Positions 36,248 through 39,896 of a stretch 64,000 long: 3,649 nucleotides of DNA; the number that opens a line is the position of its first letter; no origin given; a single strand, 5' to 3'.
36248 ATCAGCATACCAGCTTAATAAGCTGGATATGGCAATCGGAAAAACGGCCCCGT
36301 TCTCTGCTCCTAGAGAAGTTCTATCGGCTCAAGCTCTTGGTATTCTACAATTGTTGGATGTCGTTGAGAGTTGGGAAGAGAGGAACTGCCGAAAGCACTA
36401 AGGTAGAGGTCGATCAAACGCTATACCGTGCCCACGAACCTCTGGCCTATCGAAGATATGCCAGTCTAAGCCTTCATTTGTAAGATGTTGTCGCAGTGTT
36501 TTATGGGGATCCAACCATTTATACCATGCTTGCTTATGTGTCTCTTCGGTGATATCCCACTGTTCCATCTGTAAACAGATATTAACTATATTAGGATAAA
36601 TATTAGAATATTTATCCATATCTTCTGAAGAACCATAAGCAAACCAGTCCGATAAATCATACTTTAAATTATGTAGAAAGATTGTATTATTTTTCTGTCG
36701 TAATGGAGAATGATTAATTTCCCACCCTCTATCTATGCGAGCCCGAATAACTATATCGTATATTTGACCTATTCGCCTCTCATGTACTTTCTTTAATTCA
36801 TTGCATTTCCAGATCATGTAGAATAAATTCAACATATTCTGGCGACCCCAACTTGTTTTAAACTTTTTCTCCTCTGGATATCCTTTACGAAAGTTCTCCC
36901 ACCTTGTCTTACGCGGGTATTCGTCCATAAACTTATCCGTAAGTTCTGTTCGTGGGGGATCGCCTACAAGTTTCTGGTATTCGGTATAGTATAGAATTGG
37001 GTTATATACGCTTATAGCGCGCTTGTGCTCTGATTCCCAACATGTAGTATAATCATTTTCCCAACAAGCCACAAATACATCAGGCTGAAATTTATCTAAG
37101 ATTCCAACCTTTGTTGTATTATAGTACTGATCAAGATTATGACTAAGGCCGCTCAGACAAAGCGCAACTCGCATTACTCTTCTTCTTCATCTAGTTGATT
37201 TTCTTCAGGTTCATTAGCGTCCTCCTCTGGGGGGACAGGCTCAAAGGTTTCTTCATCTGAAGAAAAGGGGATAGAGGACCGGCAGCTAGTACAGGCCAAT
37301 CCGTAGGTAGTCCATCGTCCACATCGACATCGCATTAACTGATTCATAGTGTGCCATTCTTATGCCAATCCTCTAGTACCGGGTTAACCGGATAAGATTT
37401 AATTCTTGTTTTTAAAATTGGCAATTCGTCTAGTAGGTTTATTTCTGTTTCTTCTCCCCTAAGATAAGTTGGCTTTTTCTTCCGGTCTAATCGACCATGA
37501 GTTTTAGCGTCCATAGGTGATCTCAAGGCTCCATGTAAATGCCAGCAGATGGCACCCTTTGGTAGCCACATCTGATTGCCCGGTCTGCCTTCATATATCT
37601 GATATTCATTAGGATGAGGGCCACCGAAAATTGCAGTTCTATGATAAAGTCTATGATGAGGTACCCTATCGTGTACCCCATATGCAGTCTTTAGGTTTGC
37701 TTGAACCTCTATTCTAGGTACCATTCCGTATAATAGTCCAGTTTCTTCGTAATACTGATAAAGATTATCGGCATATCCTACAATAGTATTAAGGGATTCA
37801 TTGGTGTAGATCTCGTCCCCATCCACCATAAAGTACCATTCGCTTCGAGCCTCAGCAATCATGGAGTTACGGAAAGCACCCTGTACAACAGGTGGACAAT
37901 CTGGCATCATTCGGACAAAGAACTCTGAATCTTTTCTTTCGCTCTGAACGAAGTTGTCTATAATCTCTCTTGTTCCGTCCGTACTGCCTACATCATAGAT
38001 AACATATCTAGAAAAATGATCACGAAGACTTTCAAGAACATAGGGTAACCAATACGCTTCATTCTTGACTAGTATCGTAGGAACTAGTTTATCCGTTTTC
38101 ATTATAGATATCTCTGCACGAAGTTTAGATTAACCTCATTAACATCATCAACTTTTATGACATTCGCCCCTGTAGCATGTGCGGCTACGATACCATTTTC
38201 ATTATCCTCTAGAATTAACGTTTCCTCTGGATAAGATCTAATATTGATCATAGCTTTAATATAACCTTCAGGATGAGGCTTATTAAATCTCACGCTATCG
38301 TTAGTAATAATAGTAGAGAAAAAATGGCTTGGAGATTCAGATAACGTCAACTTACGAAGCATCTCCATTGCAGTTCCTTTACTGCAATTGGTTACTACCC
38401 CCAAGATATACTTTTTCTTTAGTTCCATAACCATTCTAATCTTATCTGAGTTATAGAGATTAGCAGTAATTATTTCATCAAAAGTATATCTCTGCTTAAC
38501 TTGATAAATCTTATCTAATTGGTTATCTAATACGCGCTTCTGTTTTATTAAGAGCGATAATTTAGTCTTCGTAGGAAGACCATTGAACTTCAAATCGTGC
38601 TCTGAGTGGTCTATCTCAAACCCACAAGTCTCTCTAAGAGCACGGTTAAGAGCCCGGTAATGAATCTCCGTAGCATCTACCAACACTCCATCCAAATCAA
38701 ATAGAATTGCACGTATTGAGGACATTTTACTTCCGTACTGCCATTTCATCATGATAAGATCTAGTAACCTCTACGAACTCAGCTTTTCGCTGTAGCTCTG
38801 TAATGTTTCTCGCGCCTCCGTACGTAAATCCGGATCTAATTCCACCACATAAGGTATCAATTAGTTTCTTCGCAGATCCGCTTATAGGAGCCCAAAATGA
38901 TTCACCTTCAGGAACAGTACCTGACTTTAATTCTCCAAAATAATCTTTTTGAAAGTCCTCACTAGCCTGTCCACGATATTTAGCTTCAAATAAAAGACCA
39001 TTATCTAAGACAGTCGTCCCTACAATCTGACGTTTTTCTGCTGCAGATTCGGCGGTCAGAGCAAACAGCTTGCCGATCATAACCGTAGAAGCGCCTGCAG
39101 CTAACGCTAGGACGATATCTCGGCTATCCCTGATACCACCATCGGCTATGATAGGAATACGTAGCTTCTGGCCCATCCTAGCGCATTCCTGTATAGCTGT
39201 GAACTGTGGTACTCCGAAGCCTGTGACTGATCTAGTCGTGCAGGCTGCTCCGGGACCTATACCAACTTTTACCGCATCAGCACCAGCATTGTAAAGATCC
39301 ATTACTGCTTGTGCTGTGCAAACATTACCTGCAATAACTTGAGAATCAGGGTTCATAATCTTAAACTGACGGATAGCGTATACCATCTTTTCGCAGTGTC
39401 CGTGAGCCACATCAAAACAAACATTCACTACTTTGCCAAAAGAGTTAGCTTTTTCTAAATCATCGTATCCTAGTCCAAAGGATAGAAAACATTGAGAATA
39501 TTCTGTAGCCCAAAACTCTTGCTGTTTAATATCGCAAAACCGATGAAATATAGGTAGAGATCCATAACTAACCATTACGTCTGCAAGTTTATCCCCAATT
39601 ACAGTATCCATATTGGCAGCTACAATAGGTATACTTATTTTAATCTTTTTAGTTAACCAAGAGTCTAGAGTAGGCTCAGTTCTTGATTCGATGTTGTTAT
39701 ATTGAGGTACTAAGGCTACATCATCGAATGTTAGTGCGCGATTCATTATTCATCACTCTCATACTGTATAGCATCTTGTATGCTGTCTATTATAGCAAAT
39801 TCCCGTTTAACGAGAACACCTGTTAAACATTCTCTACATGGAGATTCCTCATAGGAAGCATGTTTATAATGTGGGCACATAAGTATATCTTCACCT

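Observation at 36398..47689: Candidate phage-encoded glycan assembly and decoration system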

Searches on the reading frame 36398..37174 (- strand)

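Call 3: search_protein_families(library=pfam, proteins=[window:36398-37174:-], max_evalue=0.01)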
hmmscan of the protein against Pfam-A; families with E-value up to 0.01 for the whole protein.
window:36398-37174:- (258 aa): 1 family
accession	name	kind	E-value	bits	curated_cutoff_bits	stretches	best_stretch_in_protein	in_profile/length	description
PF25072.1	DUF7796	-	0.004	16.5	27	1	110-157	88-135/346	Domain of unknown function (DUF7796)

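Call 11: search_protein_families(library=phrogs, proteins=[window:36398-37174:-], max_evalue=0.001)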
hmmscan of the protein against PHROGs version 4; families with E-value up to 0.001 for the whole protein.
window:36398-37174:- (258 aa): 1 family
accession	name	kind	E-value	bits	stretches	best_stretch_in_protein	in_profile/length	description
phrog_13607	-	unknown function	3.3e-14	54.4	1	1-202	1-203/239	-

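Call 38: search_protein_families(library=ncbifam, proteins=[window:36398-37174:-], max_evalue=0.001)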
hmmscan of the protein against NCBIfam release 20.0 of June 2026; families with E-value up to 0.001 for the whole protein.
window:36398-37174:- (258 aa): 0 families

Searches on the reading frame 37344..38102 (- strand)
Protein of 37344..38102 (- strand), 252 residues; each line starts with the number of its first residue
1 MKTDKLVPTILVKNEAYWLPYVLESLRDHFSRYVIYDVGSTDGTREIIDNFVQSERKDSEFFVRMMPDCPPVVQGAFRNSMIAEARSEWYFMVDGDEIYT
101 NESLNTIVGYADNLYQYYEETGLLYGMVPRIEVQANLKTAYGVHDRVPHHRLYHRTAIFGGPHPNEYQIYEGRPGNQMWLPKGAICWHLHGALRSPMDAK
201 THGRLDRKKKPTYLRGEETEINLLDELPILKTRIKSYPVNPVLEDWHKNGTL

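Call 3: search_protein_families(library=pfam, proteins=[window:37344-38102:-], max_evalue=0.01)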
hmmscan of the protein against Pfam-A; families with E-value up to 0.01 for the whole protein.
window:37344-38102:- (252 aa): 3 families
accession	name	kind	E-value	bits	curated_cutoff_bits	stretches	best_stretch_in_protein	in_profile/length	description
PF00535.33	Glycos_transf_2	-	5.8e-10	39.8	23.3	1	10-155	4-161/168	Glycosyl transferase family 2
PF13704.12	Glyco_tranf_2_4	-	1e-06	29.6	27.5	1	13-103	1-88/98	Glycosyl transferase family 2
PF10111.15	Glyco_tranf_2_2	-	0.00038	20.5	27.3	1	28-109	27-104/276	Glycosyltransferase like family 2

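Call 11: search_protein_families(library=phrogs, proteins=[window:37344-38102:-], max_evalue=0.001)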
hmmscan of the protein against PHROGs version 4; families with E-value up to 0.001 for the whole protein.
window:37344-38102:- (252 aa): 1 family
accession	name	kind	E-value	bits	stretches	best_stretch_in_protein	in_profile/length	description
phrog_13126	-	moron, auxiliary metabolic gene and host takeover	0.00012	22.4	1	10-111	7-100/394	beta-1,4-glycosyltransferase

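Call 38: search_protein_families(library=ncbifam, proteins=[window:37344-38102:-], max_evalue=0.001)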
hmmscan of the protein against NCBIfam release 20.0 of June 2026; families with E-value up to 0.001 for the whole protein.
window:37344-38102:- (252 aa): 1 family
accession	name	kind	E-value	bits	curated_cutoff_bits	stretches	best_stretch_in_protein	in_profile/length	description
TIGR04195.1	S_glycosyl_SunS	equivalog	1.4e-06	27.4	350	1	8-111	61-155/421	SunS family peptide S-glycosyltransferase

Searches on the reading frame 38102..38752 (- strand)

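Call 3: search_protein_families(library=pfam, proteins=[window:38102-38752:-], max_evalue=0.01)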
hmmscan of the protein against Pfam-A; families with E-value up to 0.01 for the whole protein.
window:38102-38752:- (216 aa): 3 families
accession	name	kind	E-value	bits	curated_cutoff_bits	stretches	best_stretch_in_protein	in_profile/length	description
PF13419.12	HAD_2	-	8.5e-27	94.8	23.8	1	16-201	1-178/178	Haloacid dehalogenase-like hydrolase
PF00702.32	Hydrolase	-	6.3e-17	63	26.4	1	13-193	1-189/191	haloacid dehalogenase-like hydrolase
PF03031.24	NIF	-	0.0021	18.2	21.8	0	108-200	47-133/160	NLI interacting factor-like phosphatase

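Call 11: search_protein_families(library=phrogs, proteins=[window:38102-38752:-], max_evalue=0.001)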
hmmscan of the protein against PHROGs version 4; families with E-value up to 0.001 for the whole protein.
window:38102-38752:- (216 aa): 4 families
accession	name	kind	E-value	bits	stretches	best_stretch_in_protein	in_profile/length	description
phrog_8468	-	other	1.1e-26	94.9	1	10-205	4-196/221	HAD-superfamily hydrolase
phrog_29467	-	unknown function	3e-25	90.2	1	46-213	2-166/178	-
phrog_16932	-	unknown function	1.2e-07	32.1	1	89-198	31-139/480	-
phrog_420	-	unknown function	0.00013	22.6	0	4-153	4-141/267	unknown function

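Call 38: search_protein_families(library=ncbifam, proteins=[window:38102-38752:-], max_evalue=0.001)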
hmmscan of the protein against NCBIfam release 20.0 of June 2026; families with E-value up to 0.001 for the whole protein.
window:38102-38752:- (216 aa): 27 families (the best 25 are shown)
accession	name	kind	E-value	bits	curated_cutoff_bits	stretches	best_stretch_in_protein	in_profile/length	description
TIGR02009.1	PGMB-YQAB-SF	subfamily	9e-26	91.2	153.35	1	13-201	1-186/186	beta-phosphoglucomutase family hydrolase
NF009804.0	PRK13288.1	equivalog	8.5e-23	80.9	218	1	12-201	2-181/215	pyrophosphatase PpaX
TIGR01990.1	bPGM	equivalog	2e-20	73.5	189.4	1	13-201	1-186/187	beta-phosphoglucomutase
NF046057.1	bifunc_MtlD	equivalog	6e-18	64.6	800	1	11-210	5-200/683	bifunctional mannitol-1-phosphate dehydrogenase/phosphatase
NF053653.1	InDiPhoBT2121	equivalog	7.4e-18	64.9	245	1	14-201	2-186/216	inorganic diphosphatase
TIGR02253.1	CTE7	subfamily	1.3e-17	64.4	169.75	1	13-206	2-199/221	TIGR02253 family HAD-type hydrolase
NF009695.0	PRK13222.1-2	equivalog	7.4e-17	61.6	225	1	9-200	2-192/226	phosphoglycolate phosphatase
NF008000.0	PRK10725.1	equivalog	2.7e-15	57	215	1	14-201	6-185/188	fructose-1-phosphate/6-phosphogluconate phosphatase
NF008087.0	PRK10826.1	equivalog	7.6e-15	55.1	191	1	10-205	4-195/222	hexitol phosphatase HxpB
NF009697.0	PRK13222.1-4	equivalog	6.1e-14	51.9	327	1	9-199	3-191/232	phosphoglycolate phosphatase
NF009694.0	PRK13222.1-1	equivalog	2.5e-13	49.9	415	1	107-199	119-208/252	phosphoglycolate phosphatase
TIGR01449.2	PGP_bact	equivalog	6.4e-13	48.7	180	1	16-200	1-183/213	phosphoglycolate phosphatase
TIGR01509.1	HAD-SF-IA-v3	subfamily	2.9e-11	43.8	29.4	1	81-199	46-152/154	HAD-IA family hydrolase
NF008610.0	PRK11587.1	equivalog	1.4e-10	40.9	282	1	14-207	4-187/219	sugar phosphatase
NF009696.0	PRK13222.1-3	equivalog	3.8e-10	39.8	359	1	13-199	3-184/223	N-acetylmuramic acid 6-phosphate phosphatase MupP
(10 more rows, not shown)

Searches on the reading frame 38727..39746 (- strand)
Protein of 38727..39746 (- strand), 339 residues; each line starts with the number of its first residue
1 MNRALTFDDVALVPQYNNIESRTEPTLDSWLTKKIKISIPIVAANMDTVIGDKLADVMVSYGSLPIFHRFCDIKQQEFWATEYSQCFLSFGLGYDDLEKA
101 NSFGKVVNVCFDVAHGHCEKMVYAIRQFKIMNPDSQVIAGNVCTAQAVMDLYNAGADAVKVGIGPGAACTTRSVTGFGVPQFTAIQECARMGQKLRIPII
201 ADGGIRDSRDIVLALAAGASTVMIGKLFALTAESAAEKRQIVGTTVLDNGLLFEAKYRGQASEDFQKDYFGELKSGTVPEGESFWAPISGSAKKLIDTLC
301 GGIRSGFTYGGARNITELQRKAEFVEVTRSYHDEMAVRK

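Call 3: search_protein_families(library=pfam, proteins=[window:38727-39746:-], max_evalue=0.01)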
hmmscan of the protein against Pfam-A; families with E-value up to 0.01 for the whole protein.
window:38727-39746:- (339 aa): 10 families
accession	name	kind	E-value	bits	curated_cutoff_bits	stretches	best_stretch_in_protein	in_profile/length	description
PF00478.31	IMPDH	-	1.8e-84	284.2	25.6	2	107-334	118-341/345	IMP dehydrogenase / GMP reductase domain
PF03060.21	NMO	-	1.4e-10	41.5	28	1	139-238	140-235/331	Nitronate monooxygenase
PF01070.24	FMN_dh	-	2.2e-09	37.2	24.9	1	142-232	226-309/350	FMN-dependent dehydrogenase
PF01645.23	Glu_synthase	-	4.6e-07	29.8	20.4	1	120-227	190-306/369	Conserved region in glutamate synthase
PF01180.27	DHO_dh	-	6.9e-06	25.9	27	1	183-228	225-272/291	Dihydroorotate dehydrogenase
PF00977.27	His_biosynth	-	0.00025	21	23.6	1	189-227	66-104/228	Histidine biosynthesis protein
PF04309.18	G3P_antiterm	-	0.00064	19.6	27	0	189-223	132-166/173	Glycerol-3-phosphate responsive antiterminator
PF11198.13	DUF2857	-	0.0071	16.5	36.8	0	213-245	80-112/174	Protein of unknown function (DUF2857)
PF01207.24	Dus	-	0.0073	15.9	20.4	1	185-226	173-215/311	Dihydrouridine synthase (Dus)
PF05690.20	ThiG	-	0.0083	15.9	23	0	190-229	169-208/247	Thiazole biosynthesis protein ThiG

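Call 11: search_protein_families(library=phrogs, proteins=[window:38727-39746:-], max_evalue=0.001)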
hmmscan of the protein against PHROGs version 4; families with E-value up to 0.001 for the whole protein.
window:38727-39746:- (339 aa): 2 families
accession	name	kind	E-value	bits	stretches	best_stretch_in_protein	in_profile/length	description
phrog_9582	-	other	3.8e-88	296.9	1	2-330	7-338/353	dehydrogenase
phrog_17890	-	unknown function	3.8e-05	23.7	1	140-238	149-243/346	-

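Call 38: search_protein_families(library=ncbifam, proteins=[window:38727-39746:-], max_evalue=0.001)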
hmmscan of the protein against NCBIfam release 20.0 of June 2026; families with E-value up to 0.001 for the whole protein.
window:38727-39746:- (339 aa): 23 families
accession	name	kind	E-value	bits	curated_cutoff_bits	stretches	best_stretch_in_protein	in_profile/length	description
TIGR01302.1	IMP_dehydrog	equivalog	6.6e-70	236.2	481.5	2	95-319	224-449/450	IMP dehydrogenase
NF005869.0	PRK07807.1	equivalog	2.8e-66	224.5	549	2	109-322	243-459/479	GuaB1 family IMP dehydrogenase-related protein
NF052358.1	GMPRedGuaB1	equivalog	1.2e-63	216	675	2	109-323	243-460/479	GMP reductase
NF005311.0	PRK06843.1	equivalog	1.1e-60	205.7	779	2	107-332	167-392/404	inosine 5-monophosphate dehydrogenase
NF003470.0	PRK05096.1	equivalog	2e-58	198.2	397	1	4-329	8-338/347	GMP reductase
NF003966.0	PRK05458.1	equivalog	8.2e-58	196.2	344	1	4-333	5-323/327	GMP reductase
TIGR01303.1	IMP_DH_rel_1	equivalog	3.3e-57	194.4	562.75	2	109-323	241-458/475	GuaB1 family IMP dehydrogenase-related protein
TIGR01305.1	GMP_reduct_1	equivalog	2.1e-55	188.1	492.15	1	4-330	7-338/343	GMP reductase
TIGR01306.1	GMP_reduct_2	equivalog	4e-49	167.9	465.65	1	6-330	3-316/321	GMP reductase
NF005493.0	PRK07107.1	equivalog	6.8e-32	110.7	585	1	109-328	258-479/502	IMP dehydrogenase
TIGR01304.1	IMP_DH_rel_2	equivalog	6.1e-23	81.7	342.1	1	130-236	181-294/365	GuaB3 family IMP dehydrogenase-related protein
TIGR03151.1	enACPred_II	equivalog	2.9e-07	30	453.1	1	175-237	140-202/307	enoyl-[acyl-carrier-protein] reductase FabK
NF005574.0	PRK07259.1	equivalog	3.7e-07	29.3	269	1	185-229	226-270/304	dihydroorotate dehydrogenase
NF000736.0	PRK00043.2-3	equivalog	4.9e-06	26.1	227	1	120-242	82-202/207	thiamine phosphate synthase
NF008398.0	PRK11197.1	subfamily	6e-06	25.3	376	1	194-235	298-341/381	L-lactate dehydrogenase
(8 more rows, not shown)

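Call 67: search_solved_structures(query=window:38727-39746:-, max_evalue=1e-10, show_alignments=1)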
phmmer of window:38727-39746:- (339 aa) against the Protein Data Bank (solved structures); distinct sequences matched with E-value up to 1e-10: 79 (the best 60 are shown).
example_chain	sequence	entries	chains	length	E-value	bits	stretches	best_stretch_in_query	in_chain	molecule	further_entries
1vrd_A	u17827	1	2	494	1.6e-65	224.9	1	106-329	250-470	inosine-5'-monophosphate dehydrogenase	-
4q32_A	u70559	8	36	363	2.2e-62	214.5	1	3-329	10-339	Inosine-5'-monophosphate dehydrogenase | Inosine-5'-monophosphate dehydrogenase,Inosine-5'-monophosphate dehydrogenase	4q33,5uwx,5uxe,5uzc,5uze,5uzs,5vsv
4mz1_A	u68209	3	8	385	2.2e-60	207.9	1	90-330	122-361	Inosine-5'-monophosphate dehydrogenase | Inosine monophosphate dehydrogenase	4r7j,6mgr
4mz8_A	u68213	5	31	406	2.7e-60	207.7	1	90-330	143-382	Inosine-5'-monophosphate dehydrogenase | Inosine-5'-monophosphate dehydrogenase,Inosine-5'-monophosphate dehydrogenase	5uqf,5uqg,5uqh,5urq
4ixh_A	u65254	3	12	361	8.8e-60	206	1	3-331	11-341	Inosine-5'-monophosphate dehydrogenase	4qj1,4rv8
3khj_A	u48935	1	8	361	8.8e-60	206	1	3-331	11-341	Inosine-5-monophosphate dehydrogenase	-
3r2g_A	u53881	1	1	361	3.7e-59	203.9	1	2-331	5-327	Inosine 5'-monophosphate dehydrogenase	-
6mgu_A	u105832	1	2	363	1.8e-58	201.7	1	3-328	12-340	Inosine-5'-monophosphate dehydrogenase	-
4my1_A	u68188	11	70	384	2.2e-58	201.4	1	3-328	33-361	Inosine-5'-monophosphate dehydrogenase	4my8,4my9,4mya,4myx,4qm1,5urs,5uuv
6lk4_A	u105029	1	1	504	2.7e-58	201.1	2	91-329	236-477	Guanosine 5'-monophosphate Reductase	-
9auy_A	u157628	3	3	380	4.9e-57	196.9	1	3-326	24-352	Inosine-5'-monophosphate dehydrogenase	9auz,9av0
6jig_A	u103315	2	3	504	5e-57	196.9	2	91-329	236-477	GMP reductase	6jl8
1eep_A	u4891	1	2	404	1.1e-56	195.8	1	95-331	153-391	INOSINE 5'-MONOPHOSPHATE DEHYDROGENASE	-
4mjm_A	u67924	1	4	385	1.8e-56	195.1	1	106-328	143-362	Inosine-5'-monophosphate dehydrogenase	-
7oj2_A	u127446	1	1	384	1.9e-56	195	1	108-329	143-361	Inosine-5'-monophosphate dehydrogenase,Inosine-5'-monophosphate dehydrogenase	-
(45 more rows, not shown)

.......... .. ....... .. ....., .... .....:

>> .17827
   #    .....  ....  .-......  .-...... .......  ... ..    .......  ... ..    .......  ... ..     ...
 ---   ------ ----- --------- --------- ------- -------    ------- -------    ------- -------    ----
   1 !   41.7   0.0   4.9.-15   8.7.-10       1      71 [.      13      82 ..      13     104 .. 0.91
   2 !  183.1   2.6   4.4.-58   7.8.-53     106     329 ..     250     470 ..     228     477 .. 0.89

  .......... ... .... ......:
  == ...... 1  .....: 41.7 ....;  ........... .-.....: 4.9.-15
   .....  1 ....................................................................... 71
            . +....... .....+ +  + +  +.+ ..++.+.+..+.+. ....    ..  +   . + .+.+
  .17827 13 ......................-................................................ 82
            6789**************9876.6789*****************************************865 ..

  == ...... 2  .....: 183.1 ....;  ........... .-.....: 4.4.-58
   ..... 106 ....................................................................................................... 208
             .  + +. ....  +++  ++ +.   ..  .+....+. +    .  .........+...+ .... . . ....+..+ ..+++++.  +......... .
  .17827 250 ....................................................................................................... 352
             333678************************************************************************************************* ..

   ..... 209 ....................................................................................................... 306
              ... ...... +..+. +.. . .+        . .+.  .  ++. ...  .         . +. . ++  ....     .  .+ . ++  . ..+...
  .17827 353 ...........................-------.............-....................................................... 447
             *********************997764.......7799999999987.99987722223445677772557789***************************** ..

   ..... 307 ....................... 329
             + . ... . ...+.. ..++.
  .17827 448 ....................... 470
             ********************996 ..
